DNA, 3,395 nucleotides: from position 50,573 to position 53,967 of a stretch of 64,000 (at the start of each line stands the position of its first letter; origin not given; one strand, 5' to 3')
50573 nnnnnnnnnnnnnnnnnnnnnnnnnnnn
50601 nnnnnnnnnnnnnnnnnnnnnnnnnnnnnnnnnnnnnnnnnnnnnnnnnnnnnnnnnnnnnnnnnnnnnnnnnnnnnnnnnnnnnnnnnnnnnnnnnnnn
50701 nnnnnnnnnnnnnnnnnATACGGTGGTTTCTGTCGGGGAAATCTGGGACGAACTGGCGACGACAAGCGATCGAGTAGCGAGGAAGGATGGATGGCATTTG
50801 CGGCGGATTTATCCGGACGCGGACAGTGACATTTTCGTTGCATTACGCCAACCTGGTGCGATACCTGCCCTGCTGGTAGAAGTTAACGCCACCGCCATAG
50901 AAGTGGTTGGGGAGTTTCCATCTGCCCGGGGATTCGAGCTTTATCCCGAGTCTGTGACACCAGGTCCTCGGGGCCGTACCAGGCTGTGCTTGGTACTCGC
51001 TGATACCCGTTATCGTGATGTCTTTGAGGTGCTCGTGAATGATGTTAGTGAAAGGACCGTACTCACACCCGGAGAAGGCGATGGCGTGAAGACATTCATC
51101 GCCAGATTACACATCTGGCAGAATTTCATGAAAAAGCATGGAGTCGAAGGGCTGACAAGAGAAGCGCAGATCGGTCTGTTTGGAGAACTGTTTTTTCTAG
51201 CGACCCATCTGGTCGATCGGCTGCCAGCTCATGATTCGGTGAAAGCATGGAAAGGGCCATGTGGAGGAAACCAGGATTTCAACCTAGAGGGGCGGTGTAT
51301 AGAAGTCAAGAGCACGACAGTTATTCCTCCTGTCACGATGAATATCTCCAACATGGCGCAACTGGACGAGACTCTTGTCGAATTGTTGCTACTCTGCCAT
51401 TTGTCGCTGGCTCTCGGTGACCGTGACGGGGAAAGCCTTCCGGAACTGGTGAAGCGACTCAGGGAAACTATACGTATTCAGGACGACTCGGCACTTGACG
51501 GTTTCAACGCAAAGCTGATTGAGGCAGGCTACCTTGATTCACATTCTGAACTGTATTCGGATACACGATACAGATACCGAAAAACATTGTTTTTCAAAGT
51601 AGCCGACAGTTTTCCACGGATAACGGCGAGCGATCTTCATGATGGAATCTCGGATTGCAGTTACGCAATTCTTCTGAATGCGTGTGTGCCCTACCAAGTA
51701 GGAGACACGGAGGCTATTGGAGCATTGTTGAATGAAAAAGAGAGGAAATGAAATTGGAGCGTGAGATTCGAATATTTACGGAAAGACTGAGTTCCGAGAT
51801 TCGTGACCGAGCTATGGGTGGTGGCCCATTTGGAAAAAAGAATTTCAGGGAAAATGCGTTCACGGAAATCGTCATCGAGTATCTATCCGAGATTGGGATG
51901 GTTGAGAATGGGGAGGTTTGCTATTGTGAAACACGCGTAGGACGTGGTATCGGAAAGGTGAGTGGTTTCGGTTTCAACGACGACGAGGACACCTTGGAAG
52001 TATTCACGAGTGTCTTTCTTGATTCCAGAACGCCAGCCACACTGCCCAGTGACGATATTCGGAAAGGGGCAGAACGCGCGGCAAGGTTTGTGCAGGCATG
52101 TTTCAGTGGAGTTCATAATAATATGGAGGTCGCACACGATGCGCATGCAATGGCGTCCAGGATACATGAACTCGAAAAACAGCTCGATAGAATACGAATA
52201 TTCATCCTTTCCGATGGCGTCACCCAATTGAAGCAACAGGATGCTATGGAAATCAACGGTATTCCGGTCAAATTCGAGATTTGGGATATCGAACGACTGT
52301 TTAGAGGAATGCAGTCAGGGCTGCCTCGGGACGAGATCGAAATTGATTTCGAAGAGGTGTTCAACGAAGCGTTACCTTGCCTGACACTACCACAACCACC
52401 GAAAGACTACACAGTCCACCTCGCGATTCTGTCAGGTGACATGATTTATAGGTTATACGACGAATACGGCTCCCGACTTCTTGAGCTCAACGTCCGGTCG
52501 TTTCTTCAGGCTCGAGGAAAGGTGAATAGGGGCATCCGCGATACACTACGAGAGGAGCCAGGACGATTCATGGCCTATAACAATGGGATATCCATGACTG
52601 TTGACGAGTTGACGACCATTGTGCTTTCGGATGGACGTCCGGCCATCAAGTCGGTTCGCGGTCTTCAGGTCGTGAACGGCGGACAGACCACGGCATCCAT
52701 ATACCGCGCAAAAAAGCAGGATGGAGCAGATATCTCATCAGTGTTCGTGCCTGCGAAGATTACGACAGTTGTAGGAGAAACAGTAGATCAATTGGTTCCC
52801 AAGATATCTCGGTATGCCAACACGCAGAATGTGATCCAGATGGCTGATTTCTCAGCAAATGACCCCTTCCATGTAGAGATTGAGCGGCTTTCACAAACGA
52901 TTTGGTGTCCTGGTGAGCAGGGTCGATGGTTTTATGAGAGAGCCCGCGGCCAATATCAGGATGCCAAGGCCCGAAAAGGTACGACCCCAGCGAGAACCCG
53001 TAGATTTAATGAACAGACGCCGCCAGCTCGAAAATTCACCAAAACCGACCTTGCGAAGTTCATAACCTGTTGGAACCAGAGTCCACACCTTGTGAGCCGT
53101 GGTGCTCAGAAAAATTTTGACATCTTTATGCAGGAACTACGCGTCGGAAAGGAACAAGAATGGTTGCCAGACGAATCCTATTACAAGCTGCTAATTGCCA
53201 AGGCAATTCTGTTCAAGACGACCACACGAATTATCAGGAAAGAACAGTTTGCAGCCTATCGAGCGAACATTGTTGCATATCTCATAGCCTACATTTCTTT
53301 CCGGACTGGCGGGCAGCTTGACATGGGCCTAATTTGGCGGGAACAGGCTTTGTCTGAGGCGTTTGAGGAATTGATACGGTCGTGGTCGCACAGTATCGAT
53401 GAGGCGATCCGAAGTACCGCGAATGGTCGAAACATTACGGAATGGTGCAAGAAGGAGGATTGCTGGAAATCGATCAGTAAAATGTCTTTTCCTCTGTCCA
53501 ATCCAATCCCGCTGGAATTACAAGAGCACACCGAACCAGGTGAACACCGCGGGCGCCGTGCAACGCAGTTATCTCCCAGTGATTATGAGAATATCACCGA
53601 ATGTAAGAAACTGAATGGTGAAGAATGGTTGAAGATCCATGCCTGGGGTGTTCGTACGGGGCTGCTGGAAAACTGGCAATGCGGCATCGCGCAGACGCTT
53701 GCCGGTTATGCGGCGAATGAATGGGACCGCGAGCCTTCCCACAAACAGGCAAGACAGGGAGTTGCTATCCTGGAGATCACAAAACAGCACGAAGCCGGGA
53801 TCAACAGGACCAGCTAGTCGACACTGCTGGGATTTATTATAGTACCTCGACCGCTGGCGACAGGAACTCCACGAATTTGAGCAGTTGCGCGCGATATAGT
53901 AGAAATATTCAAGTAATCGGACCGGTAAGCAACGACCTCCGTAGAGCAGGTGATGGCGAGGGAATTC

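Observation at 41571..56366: Two diverged 0.6-kb Tn7-like mini-elements in inverted orientation bracket system B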

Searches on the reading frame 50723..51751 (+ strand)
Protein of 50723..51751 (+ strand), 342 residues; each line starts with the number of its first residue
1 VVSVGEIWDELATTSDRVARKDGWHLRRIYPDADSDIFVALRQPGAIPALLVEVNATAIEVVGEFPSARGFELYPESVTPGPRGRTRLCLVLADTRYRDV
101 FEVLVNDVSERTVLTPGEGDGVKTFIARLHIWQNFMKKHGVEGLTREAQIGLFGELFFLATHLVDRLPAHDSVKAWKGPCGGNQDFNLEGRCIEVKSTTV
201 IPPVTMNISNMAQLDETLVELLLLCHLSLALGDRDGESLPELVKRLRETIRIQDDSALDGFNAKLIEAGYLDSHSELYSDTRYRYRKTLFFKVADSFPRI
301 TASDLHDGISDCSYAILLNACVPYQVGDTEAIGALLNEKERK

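Call 9: search_protein_families(library=pfam, proteins=[window:50723-51751:+], max_evalue=0.01)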
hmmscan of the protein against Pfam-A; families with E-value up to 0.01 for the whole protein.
window:50723-51751:+ (342 aa): 1 family
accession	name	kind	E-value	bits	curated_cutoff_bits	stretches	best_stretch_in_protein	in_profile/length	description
PF14390.12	DUF4420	-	8e-75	252.3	27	1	6-318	3-305/306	Putative PD-(D/E)XK family member, (DUF4420)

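Call 93: search_protein_families(library=padloc, proteins=[window:50723-51751:+], max_evalue=0.00001)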
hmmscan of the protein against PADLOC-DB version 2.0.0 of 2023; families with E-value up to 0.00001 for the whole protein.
window:50723-51751:+ (342 aa): 1 family
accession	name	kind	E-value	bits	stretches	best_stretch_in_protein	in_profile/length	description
PDLC02206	MzaD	-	2.3e-29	101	1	16-323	22-322/342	-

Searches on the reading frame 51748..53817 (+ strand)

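Call 9: search_protein_families(library=pfam, proteins=[window:51748-53817:+], max_evalue=0.01)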
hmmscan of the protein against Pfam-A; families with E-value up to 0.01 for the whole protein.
window:51748-53817:+ (689 aa): 2 families
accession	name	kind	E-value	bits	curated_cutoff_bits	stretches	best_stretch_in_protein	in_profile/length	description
PF10592.14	AIPR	-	5.7e-99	332.1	25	1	245-557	1-307/308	AIPR protein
PF22879.1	AIPR_N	-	7.7e-45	153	28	1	38-186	1-151/151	Abortive infection phage resistance protein N-terminal domain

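Call 93: search_protein_families(library=padloc, proteins=[window:51748-53817:+], max_evalue=0.00001)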
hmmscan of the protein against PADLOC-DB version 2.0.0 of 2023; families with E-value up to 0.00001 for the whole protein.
window:51748-53817:+ (689 aa): 2 families
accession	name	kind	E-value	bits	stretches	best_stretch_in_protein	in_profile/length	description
PDLC02207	MzaE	-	4.3e-133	443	1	27-577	25-581/598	-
PDLC02357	AbiU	-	6.1e-22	76.5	1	242-408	242-387/537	AbiU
